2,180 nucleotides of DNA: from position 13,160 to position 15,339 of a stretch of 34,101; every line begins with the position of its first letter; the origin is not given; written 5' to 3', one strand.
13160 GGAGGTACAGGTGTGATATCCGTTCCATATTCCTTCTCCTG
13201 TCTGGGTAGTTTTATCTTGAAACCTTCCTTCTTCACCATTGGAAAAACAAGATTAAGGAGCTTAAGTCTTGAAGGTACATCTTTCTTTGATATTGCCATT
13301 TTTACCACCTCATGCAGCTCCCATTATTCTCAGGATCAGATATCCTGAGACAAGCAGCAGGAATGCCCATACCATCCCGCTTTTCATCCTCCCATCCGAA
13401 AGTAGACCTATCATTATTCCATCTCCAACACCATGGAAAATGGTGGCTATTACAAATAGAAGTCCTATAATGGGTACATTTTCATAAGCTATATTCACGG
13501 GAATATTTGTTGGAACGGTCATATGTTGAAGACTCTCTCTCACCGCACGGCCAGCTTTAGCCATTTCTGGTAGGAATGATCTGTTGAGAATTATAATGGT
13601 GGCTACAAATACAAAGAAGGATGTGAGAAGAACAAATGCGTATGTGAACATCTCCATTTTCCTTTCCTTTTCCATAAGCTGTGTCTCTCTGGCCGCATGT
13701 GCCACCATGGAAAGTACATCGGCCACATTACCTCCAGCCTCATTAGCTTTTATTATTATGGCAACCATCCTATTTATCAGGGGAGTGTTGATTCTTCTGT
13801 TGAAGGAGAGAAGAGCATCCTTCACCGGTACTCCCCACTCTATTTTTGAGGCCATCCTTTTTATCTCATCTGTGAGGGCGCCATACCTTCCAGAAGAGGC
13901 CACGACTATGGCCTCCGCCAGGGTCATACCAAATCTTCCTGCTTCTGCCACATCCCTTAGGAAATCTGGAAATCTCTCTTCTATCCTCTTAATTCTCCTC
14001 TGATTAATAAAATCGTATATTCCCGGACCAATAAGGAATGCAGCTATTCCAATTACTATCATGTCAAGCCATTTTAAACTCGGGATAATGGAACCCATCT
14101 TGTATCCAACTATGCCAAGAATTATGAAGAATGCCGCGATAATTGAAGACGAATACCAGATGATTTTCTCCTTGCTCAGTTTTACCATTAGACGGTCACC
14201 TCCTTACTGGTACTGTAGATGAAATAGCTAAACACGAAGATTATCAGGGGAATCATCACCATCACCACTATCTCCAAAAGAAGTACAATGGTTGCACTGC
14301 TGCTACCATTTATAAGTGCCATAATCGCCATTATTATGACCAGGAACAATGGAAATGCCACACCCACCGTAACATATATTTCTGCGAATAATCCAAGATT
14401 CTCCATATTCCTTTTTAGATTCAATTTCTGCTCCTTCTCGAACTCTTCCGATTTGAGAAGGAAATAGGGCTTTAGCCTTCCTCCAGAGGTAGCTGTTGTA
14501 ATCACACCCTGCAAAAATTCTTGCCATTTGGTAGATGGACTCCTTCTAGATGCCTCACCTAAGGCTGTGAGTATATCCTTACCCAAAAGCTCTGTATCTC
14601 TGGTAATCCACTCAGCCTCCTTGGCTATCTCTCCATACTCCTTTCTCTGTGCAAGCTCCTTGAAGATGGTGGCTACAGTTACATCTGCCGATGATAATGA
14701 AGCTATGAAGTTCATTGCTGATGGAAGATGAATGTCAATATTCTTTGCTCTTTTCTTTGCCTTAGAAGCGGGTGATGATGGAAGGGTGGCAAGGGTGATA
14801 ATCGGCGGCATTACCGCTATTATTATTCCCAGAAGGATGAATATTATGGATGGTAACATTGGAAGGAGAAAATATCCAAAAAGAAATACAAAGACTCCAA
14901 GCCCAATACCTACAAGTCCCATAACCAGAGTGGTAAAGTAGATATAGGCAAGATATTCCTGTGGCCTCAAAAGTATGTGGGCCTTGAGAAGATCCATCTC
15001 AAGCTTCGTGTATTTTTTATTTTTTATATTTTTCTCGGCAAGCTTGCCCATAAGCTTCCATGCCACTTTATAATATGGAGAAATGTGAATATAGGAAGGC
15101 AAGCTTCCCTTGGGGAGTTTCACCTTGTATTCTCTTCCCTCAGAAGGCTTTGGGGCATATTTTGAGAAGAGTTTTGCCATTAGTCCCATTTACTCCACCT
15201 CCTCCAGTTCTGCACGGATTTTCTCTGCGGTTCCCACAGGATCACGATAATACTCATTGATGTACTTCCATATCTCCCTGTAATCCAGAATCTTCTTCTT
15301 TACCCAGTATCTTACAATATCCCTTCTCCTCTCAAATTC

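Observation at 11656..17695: Tad/Epd-like type IV filament operon with two intact ATPase paralogues and a split two-gene platform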

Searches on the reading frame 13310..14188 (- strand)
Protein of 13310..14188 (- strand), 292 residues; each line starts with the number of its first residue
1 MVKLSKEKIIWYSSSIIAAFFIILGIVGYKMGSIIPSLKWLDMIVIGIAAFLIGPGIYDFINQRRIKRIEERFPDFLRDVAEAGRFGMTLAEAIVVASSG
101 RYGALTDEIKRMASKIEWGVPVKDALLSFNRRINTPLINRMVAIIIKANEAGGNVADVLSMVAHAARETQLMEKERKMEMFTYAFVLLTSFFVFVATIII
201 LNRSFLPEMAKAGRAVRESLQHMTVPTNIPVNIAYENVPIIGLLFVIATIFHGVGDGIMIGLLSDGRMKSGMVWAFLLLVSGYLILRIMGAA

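Call 3: search_protein_families(library=pfam, proteins=[window:13310-14188:-], max_evalue=0.01)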
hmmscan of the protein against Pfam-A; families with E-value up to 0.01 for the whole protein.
window:13310-14188:- (292 aa): 1 family
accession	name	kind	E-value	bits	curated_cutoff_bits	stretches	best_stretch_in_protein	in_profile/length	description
PF00482.28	T2SSF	-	4e-19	69.3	25.2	1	76-201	1-123/125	Type II secretion system (T2SS), protein F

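Call 21: search_protein_families(library=ncbifam, proteins=[window:13310-14188:-], max_evalue=0.01)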
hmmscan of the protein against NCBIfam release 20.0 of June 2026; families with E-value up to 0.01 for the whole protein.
window:13310-14188:- (292 aa): 7 families
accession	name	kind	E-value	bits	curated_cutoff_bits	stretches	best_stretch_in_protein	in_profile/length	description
NF004705.1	PRK06041.1-3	equivalog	1.9e-14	53.5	400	1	12-272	189-437/465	archaellar assembly protein ArlJ/FlaJ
NF004703.2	PRK06041.1-1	equivalog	1.9e-10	39.7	570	1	17-206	241-424/525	archaellar assembly protein ArlJ/FlaJ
NF046075.1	UpsF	equivalog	4.2e-10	39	400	1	26-250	268-455/484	membrane pilin protein UpsF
NF004704.2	PRK06041.1-2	equivalog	6.2e-10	38.4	550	1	10-276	270-533/555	archaellar assembly protein ArlJ/FlaJ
NF041012.2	T4P_ComGB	equivalog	7.6e-06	25.5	240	1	76-250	6-164/332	competence type IV pilus assembly protein ComGB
NF053673.1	bindosome_BasF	exception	0.0006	18.5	1300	1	19-200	384-560/656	bindosome assembly system membrane anchoring protein BasF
NF052607.1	T4PiliAsmPilCThrm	equivalog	0.0021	17.2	700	1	85-218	80-205/406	type IV pilus assembly protein PilC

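Call 84: search_solved_structures(query=window:13310-14188:-, max_evalue=1)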
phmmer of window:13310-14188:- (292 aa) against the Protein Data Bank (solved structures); distinct sequences matched with E-value up to 1: 3.
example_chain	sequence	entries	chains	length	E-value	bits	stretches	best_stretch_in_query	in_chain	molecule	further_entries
9eys_K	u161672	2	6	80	0.24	14.2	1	213-265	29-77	Photosystem I reaction center subunit PsaK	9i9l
7uhb_K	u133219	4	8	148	0.45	13.3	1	62-147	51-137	Multivalent miniprotein inhibitor AHB2-2GS-SB175 | Pan-variant miniprotein TRI2-2 | TRI2-2 minibinder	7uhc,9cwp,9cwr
26st_A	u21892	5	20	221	0.78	12.5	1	76-179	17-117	N-carbamoylsarcosine amidohydrolase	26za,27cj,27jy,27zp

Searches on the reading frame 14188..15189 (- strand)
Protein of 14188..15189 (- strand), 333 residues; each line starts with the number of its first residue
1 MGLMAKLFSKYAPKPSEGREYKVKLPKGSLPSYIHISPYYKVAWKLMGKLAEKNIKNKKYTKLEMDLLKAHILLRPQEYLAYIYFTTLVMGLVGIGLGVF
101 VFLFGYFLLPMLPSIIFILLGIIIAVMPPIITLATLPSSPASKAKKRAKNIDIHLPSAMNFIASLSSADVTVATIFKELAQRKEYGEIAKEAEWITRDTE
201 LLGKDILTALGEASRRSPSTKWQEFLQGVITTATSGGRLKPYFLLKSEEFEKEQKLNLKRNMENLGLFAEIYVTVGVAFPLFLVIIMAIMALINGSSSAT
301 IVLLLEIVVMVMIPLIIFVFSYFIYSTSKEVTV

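Call 3: search_protein_families(library=pfam, proteins=[window:14188-15189:-], max_evalue=0.01)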
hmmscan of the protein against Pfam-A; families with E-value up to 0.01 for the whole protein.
window:14188-15189:- (333 aa): 2 families
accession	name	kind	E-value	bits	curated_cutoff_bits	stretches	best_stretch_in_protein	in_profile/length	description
PF00482.28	T2SSF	-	5.8e-13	49.3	25.2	1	161-286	4-124/125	Type II secretion system (T2SS), protein F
PF20990.2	DUF2207_C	-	0.00097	19.3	33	0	76-128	131-185/247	Predicted membrane protein (DUF2207) C-terminal domain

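Call 21: search_protein_families(library=ncbifam, proteins=[window:14188-15189:-], max_evalue=0.01)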
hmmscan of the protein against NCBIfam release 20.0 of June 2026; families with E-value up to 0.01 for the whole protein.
window:14188-15189:- (333 aa): 5 families
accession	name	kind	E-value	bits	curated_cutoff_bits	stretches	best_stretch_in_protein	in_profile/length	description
NF004704.2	PRK06041.1-2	equivalog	2.5e-19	69.4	550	1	75-319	9-241/555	archaellar assembly protein ArlJ/FlaJ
NF046075.1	UpsF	equivalog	3.5e-15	55.7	400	1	70-314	28-247/484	membrane pilin protein UpsF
NF053673.1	bindosome_BasF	exception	2.1e-11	43.1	1300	1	119-310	170-354/656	bindosome assembly system membrane anchoring protein BasF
NF004705.1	PRK06041.1-3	equivalog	6.6e-11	41.8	400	1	154-322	6-172/465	archaellar assembly protein ArlJ/FlaJ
NF004703.2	PRK06041.1-1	equivalog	2.7e-07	29.3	570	1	144-317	29-201/525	archaellar assembly protein ArlJ/FlaJ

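Call 83: search_solved_structures(query=window:14188-15189:-, max_evalue=1)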
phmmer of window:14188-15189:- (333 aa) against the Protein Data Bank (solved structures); distinct sequences matched with E-value up to 1: 1.
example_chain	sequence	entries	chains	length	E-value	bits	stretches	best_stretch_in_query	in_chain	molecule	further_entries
37ct_A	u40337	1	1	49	0.64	12.4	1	71-103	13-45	Probable conserved proline rich membrane protein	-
